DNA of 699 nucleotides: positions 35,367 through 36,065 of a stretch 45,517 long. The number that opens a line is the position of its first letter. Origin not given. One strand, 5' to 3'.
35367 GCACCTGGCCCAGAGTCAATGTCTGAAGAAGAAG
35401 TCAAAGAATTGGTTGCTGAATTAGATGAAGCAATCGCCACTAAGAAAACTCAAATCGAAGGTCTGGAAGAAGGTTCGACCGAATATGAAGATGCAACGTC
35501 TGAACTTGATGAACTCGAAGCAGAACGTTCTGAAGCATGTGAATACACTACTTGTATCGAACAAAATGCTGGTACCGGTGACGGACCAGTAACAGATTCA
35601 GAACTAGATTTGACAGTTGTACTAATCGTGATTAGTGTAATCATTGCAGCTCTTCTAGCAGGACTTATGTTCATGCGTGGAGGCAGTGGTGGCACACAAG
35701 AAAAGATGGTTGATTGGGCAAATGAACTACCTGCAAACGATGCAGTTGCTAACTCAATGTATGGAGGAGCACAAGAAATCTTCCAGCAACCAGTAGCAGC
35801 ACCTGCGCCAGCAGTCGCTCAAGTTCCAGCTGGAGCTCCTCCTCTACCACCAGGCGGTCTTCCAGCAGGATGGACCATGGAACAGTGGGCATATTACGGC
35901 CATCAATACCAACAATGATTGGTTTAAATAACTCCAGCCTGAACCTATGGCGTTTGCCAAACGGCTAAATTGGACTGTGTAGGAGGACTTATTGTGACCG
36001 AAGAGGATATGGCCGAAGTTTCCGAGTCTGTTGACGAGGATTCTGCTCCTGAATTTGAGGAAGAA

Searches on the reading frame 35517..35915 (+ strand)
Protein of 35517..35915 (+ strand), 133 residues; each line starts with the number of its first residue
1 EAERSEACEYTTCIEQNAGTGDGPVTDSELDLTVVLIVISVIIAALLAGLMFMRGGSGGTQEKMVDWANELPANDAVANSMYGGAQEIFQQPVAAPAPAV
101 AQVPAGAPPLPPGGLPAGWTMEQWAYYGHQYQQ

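Call 73: find_homologous_proteins(query=window:35517-35915:+, max_evalue=1)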
Query seq(133 aa) (133 aa): 98 proteins with E <= 1 among 194 candidates.
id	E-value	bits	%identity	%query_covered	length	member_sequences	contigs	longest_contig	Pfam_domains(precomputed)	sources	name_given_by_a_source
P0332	1.0e-73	264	89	100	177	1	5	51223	-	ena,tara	tara:strand:- start:1510 stop:2043 length:534 start_codon:yes stop_codon:yes gene_type:complete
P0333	8.0e-71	254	86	100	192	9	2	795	-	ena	-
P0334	1.0e-69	251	83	100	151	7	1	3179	-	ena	-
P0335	3.7e-66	239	81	100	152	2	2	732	-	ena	-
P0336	1.4e-64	234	81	100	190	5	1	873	-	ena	-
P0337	5.4e-61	223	76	100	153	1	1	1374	-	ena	-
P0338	1.1e-60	222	77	98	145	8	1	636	-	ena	-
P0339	1.5e-59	218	75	100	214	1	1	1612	-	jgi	jgi:hypothetical protein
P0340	1.3e-54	202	72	100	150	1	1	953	-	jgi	jgi:hypothetical protein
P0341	3.8e-53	197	76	81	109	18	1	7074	-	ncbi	ncbi:MAG: hypothetical protein ACPH4H_04920, partial [Candidatus Poseidoniaceae archaeon]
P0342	9.8e-53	196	94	74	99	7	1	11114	-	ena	-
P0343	2.4e-51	191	67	95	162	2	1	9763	-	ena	-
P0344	3.5e-51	191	67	98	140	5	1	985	-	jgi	-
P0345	5.3e-51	190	65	98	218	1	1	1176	-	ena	-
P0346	5.7e-49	184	84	77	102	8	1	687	-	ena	-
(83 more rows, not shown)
